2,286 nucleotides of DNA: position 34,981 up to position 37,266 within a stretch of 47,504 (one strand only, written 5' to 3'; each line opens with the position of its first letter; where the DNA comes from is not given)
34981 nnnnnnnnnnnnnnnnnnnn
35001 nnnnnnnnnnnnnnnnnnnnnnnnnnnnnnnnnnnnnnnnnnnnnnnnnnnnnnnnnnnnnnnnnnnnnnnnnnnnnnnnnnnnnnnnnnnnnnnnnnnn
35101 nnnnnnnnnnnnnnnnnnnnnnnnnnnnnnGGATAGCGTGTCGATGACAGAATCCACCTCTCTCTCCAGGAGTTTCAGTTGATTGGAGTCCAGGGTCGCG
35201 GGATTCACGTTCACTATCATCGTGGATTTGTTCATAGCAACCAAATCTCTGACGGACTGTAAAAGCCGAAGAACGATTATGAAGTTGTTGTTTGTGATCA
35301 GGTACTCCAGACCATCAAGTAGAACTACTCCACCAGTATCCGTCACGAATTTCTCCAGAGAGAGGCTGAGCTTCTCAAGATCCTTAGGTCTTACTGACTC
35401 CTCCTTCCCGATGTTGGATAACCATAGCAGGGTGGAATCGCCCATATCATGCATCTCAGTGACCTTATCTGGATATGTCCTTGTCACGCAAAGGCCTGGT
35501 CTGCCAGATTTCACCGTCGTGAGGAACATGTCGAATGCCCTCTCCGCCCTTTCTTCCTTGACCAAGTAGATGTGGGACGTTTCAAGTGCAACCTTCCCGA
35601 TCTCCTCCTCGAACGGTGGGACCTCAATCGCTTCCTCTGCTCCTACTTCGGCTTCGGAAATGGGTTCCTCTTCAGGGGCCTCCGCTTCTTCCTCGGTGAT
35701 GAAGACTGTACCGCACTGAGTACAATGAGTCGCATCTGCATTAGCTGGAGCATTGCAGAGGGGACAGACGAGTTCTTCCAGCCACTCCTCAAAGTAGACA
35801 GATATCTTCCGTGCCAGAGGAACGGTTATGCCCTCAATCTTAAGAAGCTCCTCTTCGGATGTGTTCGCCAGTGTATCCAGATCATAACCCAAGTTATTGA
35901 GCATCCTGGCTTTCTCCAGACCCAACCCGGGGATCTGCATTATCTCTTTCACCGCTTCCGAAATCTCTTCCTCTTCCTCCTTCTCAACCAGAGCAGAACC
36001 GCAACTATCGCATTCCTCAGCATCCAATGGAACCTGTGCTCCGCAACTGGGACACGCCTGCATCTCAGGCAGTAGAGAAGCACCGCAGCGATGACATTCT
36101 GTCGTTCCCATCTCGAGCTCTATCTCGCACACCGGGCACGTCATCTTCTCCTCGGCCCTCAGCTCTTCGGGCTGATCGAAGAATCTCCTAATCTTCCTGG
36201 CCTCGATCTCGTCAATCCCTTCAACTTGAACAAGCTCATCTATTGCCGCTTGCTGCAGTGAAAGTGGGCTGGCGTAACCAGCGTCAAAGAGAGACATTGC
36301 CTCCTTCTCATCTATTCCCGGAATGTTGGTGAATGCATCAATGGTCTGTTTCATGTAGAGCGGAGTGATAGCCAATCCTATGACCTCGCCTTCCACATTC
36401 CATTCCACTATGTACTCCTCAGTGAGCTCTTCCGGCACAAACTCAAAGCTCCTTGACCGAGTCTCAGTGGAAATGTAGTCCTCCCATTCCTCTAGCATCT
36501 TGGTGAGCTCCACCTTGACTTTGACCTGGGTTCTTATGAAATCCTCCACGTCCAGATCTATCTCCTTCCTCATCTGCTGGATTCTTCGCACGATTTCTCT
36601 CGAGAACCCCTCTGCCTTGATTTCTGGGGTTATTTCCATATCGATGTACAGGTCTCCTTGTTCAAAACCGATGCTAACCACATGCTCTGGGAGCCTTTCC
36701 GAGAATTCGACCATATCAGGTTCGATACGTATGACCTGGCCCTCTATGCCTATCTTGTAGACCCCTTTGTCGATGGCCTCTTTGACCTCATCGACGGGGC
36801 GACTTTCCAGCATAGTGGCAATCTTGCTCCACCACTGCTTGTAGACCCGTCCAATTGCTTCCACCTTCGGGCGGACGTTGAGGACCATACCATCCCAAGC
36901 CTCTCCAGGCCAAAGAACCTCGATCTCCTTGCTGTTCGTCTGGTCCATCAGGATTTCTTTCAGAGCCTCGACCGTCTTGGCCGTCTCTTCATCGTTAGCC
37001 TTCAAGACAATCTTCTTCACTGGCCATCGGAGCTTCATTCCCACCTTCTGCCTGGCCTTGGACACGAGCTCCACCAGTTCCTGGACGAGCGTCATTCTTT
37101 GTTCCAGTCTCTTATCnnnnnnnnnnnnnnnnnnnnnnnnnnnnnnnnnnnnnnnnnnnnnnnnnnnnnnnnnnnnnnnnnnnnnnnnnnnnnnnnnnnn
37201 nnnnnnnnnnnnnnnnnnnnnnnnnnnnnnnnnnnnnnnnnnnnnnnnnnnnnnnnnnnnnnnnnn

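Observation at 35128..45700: Candidate novel locus: IleRS-DUF835 fusion, intron-containing tRNA-His and a giant scaffold protein that shares an IleRS domain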

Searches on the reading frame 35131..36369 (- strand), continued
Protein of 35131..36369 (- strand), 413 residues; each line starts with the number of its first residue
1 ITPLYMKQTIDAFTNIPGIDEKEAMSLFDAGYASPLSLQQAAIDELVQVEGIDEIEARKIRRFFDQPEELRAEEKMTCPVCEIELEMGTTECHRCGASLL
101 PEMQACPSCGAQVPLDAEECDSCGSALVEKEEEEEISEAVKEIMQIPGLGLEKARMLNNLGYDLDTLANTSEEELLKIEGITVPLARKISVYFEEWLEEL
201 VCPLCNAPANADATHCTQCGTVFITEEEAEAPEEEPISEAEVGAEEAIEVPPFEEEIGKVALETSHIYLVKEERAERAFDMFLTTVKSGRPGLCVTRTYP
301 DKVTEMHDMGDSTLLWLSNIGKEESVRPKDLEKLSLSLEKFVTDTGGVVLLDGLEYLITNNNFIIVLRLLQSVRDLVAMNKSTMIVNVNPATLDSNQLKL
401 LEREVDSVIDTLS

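Call 73: fold_search(model_id=the predicted structure, library=pdb)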
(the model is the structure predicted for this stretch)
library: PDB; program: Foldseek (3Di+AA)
matches with E <= 10: 1546; with E <= 0.001: 89
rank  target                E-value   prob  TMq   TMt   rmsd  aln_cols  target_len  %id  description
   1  9q23_G                1.9e-06  1.00  0.28  0.35  21.0       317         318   12  DX2-CX3-RAD51 structure in the intermediate state (released 2026-03-04)
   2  9q25_G                4.4e-06  1.00  0.30  0.39  19.9       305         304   12  DX2-CX3-RAD51 in the closed state (released 2026-03-04)
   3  9q2a_G                1.2e-05  1.00  0.27  0.36  19.8       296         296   12  BCDX2-CX3-RAD51-RAD51-ssDNA supercomplex (released 2026-03-04)
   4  9q29_G                1.4e-05  1.00  0.25  0.33  18.9       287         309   14  DX2-CX3 structure capping RAD51 filament (released 2026-03-04)
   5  9svx_E                1.8e-05  1.00  0.25  0.31  19.2       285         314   14  XRCC3-RAD51C-RAD51D-XRCC2 (XRCC3 complex) capping a RAD51 filament on single stranded DNA (released 2025-11-26)
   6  1szp_D                2.9e-05  1.00  0.27  0.37  20.7       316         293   10  A Crystal Structure of the Rad51 Filament (released 2004-07-13)
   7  4yds                  3.0e-05  1.00  0.29  0.50   4.4       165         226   14  FlaH from Sulfolobus acidocaldarius with ATP and Mg-Ion (released 2015-11-11)
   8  5nwl_B                3.0e-05  1.00  0.26  0.34  19.3       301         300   13  Crystal structure of a human RAD51-ATP filament. (released 2018-03-07)
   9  9d4n_A                3.2e-05  1.00  0.27  0.34  20.7       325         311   12  The cryo-EM structure of the yeast Dmc1 filament bound to ssDNA in the presence of ATP (released 2025-01-22)
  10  5nwl_F                3.4e-05  1.00  0.25  0.33  19.1       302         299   13  Crystal structure of a human RAD51-ATP filament. (released 2018-03-07)
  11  5nwl_A                3.8e-05  1.00  0.27  0.35  19.4       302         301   13  Crystal structure of a human RAD51-ATP filament. (released 2018-03-07)
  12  9q28_I                4.0e-05  1.00  0.28  0.40  20.0       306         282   13  DX2-CX3-RAD51 in the active state (released 2026-03-04)
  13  9svx_I                4.0e-05  1.00  0.28  0.36  20.1       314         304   12  XRCC3-RAD51C-RAD51D-XRCC2 (XRCC3 complex) capping a RAD51 filament on single stranded DNA (released 2025-11-26)
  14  2zud_A                4.0e-05  1.00  0.25  0.34  14.6       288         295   13  Crystal Structure of Left-handed RadA Filament (released 2009-04-07)
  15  2dr3_B                4.2e-05  1.00  0.29  0.48   4.1       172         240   16  Crystal Structure of RecA superfamily ATPase PH0284 from Pyrococcus horikoshii OT3 (released 2006-12-06)
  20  2dr3_F                6.7e-05  1.00  0.30  0.50   3.6       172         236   16  Crystal Structure of RecA superfamily ATPase PH0284 from Pyrococcus horikoshii OT3 (released 2006-12-06)
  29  2dr3_A                1.4e-04  1.00  0.30  0.50   4.0       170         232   16  Crystal Structure of RecA superfamily ATPase PH0284 from Pyrococcus horikoshii OT3 (released 2006-12-06)
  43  3k0c_D                3.4e-04  1.00  0.29  0.25   4.6       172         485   15  Crystal structure of the phosphorylation-site double mutant S431A/T432E of the KaiC circadian clock protein (released 2010-03-31)
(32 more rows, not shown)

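Call 91: find_encoding_contigs(protein=P0115, flank=6000, max_places=2)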
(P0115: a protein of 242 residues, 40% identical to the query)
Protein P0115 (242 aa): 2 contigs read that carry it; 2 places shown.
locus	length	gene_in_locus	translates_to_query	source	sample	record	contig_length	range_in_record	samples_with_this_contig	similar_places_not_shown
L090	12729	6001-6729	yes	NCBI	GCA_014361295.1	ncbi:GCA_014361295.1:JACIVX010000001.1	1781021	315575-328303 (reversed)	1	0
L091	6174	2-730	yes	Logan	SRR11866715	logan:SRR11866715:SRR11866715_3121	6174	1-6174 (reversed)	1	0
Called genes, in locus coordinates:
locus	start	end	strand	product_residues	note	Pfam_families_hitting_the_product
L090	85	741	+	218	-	PF00834:Ribul_P_3_epim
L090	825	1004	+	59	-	-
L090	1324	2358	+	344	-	PF00752:XPG_N, PF00867:XPG_I, PF01367:5_3_exonuc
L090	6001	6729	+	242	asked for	PF12826:HHH_2 (weak), PF14520:HHH_5 (weak), PF00633:HHH (weak), PF05763:DUF835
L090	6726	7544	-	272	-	PF01989:AcnX_swivel_put, PF00293:NUDIX, PF14815:NUDIX_4 (weak)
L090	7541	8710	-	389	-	PF04412:AcnX, PF28403:AcnX_2nd, PF28406:AcnX_3rd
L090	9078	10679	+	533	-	-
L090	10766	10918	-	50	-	PF01599:Ribosomal_S27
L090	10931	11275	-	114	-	PF01282:Ribosomal_S24e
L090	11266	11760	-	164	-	PF04019:DUF359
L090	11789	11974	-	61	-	PF06093:Spt4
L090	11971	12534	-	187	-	PF03876:SHS2_Rpb7-N, PF00575:S1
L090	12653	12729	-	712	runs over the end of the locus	PF03030:H_PPase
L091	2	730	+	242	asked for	PF12826:HHH_2 (weak), PF14520:HHH_5 (weak), PF00633:HHH (weak), PF05763:DUF835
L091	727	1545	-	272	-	PF01989:AcnX_swivel_put, PF00293:NUDIX, PF14815:NUDIX_4 (weak)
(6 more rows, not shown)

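Call 92: find_encoding_contigs(protein=P0130, flank=6000, max_places=2)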
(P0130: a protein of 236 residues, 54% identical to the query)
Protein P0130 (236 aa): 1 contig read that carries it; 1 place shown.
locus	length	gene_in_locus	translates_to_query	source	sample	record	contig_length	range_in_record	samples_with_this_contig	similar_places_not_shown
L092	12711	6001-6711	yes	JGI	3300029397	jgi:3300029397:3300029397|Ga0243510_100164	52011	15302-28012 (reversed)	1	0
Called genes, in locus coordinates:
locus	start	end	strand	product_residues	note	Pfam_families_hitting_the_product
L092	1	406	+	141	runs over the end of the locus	PF00582:Usp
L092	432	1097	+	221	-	PF00834:Ribul_P_3_epim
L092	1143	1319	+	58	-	-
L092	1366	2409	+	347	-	PF00752:XPG_N, PF00867:XPG_I, PF01367:5_3_exonuc (weak)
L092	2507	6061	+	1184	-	-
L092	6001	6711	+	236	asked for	PF05763:DUF835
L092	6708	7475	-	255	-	PF01989:AcnX_swivel_put, PF00293:NUDIX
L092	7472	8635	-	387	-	PF04412:AcnX, PF28403:AcnX_2nd, PF28406:AcnX_3rd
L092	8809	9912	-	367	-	-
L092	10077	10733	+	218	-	PF00440:TetR_N, PF17932:TetR_C_24 (weak)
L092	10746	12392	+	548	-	PF00083:Sugar_tr, PF06609:TRI12, PF07690:MFS_1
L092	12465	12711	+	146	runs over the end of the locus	PF00582:Usp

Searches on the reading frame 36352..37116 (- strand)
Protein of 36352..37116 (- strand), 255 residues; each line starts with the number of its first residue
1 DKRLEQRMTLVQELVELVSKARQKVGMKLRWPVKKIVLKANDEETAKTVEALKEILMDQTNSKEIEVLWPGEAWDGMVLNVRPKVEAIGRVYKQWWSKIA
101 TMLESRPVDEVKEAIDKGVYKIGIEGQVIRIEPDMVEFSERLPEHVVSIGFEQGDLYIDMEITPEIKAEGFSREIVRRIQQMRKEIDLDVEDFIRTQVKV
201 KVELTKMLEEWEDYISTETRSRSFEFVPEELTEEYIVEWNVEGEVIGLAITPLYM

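Call 61: search_solved_structures(query=window:36352-37116:-, max_evalue=0.001, show_alignments=3)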
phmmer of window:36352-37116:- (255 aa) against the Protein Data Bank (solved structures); distinct sequences matched with E-value up to 0.001: 8.
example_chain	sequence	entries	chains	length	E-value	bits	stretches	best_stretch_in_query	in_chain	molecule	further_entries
8wnd_A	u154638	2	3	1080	1.6e-15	60.4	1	1-221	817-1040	isoleucine--tRNA ligase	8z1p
9w01_B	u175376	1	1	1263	3.5e-10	42.9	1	1-218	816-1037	Isoleucine--tRNA ligase, cytoplasmic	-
8c8v_A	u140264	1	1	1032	4.8e-09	39.2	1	2-216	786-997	Isoleucine--tRNA ligase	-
8c8w_A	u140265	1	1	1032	4.8e-09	39.2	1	2-216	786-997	Isoleucine--tRNA ligase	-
8c9d_A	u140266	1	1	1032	4.8e-09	39.2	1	2-216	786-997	Isoleucine--tRNA ligase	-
8c8u_A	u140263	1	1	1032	7.1e-09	38.7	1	2-216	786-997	Isoleucine--tRNA ligase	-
9wqs_A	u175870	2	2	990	7.2e-07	32.1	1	1-152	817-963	Isoleucine--tRNA ligase, cytoplasmic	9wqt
7d5c_A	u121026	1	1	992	1e-06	31.6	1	1-152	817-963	Isoleucine--tRNA ligase, cytoplasmic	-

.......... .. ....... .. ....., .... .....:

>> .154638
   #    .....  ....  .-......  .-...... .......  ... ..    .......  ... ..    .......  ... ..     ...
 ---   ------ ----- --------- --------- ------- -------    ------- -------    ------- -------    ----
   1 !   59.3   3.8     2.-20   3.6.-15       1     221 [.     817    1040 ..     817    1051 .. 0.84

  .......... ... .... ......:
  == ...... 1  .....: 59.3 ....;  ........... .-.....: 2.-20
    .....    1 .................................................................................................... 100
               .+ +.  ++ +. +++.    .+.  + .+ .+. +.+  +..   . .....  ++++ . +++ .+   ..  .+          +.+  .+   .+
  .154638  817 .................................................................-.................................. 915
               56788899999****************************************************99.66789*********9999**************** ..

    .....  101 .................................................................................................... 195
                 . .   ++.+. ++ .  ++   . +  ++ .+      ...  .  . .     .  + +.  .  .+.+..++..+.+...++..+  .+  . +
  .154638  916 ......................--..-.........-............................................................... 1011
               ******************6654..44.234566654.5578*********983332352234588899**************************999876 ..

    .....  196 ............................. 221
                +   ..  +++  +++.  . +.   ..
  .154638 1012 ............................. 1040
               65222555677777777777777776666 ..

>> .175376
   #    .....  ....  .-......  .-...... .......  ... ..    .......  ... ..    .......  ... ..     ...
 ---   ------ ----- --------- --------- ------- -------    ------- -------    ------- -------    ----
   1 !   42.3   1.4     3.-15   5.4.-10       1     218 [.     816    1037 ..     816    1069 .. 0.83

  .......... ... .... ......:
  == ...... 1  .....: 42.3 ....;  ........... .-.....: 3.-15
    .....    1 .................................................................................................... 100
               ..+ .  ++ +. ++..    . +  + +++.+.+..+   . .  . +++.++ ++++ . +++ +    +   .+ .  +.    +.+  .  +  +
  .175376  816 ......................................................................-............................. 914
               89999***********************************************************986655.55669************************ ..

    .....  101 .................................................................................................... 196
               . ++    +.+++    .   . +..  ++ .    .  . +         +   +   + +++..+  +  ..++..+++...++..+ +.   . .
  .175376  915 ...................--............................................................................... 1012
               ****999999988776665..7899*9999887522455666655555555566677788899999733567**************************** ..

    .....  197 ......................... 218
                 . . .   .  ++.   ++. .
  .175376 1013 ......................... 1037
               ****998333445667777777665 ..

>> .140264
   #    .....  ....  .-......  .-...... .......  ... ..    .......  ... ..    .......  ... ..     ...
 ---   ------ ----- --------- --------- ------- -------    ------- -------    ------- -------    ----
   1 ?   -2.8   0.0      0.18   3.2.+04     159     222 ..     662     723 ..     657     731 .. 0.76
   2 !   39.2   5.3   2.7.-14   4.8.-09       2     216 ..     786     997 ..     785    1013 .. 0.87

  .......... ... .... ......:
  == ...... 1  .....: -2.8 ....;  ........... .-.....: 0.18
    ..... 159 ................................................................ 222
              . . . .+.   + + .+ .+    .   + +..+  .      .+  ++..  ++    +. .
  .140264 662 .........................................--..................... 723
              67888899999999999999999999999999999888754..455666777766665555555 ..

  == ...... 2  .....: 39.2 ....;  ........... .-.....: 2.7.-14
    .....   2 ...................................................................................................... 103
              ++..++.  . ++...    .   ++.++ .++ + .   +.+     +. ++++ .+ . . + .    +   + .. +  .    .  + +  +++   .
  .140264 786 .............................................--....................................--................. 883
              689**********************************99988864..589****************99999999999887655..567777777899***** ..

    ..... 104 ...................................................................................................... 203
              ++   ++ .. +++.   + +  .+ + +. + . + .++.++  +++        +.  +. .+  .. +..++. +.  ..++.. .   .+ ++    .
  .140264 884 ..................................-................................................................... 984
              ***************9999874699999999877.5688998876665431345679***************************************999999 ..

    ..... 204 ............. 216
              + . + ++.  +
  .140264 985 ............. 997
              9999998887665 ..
